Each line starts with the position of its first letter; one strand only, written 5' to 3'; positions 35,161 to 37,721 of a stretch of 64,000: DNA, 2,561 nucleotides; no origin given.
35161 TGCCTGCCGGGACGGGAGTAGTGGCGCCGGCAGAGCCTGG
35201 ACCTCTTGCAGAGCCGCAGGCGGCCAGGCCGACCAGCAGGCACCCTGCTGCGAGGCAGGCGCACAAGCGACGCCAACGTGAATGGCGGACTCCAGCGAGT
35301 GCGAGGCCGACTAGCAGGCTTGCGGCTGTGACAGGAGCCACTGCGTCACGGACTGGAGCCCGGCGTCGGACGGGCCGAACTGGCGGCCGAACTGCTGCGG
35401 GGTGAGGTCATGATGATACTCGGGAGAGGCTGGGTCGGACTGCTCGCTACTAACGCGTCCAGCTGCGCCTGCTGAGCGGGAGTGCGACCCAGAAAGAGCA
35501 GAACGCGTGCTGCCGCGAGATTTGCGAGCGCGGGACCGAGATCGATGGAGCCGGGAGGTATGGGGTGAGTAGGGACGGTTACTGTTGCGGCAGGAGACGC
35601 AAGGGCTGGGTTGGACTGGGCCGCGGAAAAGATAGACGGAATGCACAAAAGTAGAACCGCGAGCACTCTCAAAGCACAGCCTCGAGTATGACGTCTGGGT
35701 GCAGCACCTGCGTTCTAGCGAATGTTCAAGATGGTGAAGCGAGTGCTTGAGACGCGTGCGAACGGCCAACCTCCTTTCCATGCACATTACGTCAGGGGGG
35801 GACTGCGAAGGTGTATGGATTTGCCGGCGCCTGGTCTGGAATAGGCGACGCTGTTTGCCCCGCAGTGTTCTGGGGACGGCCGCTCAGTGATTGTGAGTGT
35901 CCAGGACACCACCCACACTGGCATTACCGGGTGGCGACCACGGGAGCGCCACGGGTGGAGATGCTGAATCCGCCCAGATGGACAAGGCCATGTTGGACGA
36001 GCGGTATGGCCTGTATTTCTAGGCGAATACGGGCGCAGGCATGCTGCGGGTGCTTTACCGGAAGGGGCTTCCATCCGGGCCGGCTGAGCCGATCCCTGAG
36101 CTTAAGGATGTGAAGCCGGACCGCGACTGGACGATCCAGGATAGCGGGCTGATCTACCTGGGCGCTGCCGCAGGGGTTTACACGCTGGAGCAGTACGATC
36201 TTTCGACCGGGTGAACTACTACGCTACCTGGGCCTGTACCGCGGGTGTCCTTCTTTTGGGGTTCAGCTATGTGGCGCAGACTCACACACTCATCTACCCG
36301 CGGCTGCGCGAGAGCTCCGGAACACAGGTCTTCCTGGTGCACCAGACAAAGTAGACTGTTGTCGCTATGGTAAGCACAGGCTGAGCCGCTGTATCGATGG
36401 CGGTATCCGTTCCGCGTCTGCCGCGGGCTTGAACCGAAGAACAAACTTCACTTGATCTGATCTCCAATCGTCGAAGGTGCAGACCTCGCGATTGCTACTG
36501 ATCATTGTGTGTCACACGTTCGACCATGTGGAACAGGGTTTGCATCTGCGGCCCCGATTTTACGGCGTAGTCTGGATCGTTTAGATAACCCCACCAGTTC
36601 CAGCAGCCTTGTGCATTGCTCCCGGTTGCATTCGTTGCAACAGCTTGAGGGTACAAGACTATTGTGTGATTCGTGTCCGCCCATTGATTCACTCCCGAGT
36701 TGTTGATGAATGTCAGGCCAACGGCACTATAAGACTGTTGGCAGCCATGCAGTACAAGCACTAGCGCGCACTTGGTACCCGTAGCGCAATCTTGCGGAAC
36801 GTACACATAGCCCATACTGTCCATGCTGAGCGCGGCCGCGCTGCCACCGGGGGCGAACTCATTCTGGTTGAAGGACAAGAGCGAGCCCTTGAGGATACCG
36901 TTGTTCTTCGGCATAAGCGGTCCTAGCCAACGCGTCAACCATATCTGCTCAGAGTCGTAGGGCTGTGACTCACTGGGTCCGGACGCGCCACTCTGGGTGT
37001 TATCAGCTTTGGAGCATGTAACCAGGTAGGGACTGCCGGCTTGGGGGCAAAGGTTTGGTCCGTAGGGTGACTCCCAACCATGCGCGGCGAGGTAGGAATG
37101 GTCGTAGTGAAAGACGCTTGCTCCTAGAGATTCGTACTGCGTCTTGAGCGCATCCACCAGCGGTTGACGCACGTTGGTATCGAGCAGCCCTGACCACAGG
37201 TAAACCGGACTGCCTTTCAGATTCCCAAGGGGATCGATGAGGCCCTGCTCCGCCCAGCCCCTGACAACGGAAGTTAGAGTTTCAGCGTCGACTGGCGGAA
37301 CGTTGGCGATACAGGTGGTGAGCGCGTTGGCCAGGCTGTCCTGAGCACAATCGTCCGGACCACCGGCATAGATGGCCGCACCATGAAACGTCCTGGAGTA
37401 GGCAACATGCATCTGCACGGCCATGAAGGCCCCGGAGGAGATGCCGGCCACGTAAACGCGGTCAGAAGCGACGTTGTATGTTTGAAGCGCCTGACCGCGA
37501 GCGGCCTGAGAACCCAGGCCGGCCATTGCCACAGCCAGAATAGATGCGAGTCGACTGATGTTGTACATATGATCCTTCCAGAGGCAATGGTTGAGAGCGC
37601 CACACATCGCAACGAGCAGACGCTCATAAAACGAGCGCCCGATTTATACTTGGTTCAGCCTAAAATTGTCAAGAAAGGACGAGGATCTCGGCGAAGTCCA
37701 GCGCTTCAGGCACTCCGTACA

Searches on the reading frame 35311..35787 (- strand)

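Call 6: search_protein_families(library=pfam, proteins=[window:35311-35787:-])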
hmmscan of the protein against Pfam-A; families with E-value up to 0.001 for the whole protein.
window:35311-35787:- (158 aa): 1 family
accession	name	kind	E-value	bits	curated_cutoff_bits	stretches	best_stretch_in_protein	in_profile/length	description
PF09286.16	Pro-kuma_activ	-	1.6e-08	35.3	23.5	1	114-153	34-73/143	Pro-kumamolisin, activation domain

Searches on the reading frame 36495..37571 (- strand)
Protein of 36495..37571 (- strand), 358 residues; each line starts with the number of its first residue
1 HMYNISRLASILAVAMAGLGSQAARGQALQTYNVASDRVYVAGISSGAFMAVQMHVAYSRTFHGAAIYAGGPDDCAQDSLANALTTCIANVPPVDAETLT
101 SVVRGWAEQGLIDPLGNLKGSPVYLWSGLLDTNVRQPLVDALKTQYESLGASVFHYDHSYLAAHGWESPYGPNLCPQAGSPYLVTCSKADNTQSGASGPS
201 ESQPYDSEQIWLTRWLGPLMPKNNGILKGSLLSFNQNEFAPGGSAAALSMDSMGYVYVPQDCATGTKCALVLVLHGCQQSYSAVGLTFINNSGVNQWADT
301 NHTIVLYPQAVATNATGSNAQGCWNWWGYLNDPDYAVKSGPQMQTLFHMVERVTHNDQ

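Call 6: search_protein_families(library=pfam, proteins=[window:36495-37571:-])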
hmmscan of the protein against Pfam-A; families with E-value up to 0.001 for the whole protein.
window:36495-37571:- (358 aa): 1 family
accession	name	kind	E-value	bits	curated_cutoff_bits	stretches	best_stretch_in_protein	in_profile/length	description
PF10503.15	Esterase_PHB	-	2.9e-07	30.4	23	0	256-327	5-67/219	Esterase PHB depolymerase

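Call 28: search_protein_families(library=ncbifam, proteins=[window:36495-37571:-], max_evalue=0.00001)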
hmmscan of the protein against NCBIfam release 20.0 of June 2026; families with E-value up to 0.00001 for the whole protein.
window:36495-37571:- (358 aa): 3 families
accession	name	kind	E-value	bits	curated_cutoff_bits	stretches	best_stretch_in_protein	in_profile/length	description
NF050059.1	e_dPHAscl_type2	hypoth_equivalog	6.1e-95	318.1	280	1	29-353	1-305/305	extracellular catalytic domain type 2 short-chain-length polyhydroxyalkanoate depolymerase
NF050058.1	e_dPHAscl_type1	hypoth_equivalog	3.4e-32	112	150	2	255-353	11-95/276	extracellular catalytic domain type 1 short-chain-length polyhydroxyalkanoate depolymerase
TIGR01840.1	esterase_phb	subfamily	2.2e-21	76.4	107.85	2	255-355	2-88/213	PHB depolymerase family esterase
